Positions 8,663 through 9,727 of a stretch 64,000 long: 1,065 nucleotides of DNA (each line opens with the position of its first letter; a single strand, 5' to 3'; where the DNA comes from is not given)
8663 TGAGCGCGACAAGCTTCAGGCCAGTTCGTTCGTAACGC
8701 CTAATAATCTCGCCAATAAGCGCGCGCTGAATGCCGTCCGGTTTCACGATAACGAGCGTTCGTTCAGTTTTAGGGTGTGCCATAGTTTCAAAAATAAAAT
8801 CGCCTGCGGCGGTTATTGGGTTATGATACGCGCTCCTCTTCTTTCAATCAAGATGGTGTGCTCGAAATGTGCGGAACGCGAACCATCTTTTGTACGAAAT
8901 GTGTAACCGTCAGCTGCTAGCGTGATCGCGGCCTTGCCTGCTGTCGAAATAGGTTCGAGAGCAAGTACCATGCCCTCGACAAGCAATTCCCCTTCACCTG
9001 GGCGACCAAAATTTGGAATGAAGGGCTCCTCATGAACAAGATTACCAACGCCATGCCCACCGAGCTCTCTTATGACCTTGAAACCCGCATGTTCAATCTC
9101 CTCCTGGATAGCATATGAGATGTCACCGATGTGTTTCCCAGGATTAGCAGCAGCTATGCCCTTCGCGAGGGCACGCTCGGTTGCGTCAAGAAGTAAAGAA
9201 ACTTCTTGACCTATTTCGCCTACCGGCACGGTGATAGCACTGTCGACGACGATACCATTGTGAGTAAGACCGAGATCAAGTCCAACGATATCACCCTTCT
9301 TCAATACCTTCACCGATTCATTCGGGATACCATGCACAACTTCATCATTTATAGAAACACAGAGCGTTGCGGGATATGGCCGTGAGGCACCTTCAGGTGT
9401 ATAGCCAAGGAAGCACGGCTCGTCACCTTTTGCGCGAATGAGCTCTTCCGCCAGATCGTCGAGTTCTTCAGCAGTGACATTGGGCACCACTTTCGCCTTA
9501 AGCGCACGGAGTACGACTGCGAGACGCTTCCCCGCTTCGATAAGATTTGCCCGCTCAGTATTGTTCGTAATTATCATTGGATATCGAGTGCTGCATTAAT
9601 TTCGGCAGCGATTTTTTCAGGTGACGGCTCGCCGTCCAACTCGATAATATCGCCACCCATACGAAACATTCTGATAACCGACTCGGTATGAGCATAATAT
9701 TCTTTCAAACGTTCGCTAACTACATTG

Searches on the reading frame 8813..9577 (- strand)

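Call 51: search_protein_families(library=pfam, proteins=[window:8813-9577:-])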
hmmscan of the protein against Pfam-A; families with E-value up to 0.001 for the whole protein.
window:8813-9577:- (254 aa): 1 family
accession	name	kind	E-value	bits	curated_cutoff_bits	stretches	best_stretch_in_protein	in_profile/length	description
PF00557.29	Peptidase_M24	-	1.9e-40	139.3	23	1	12-245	3-207/208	Metallopeptidase family M24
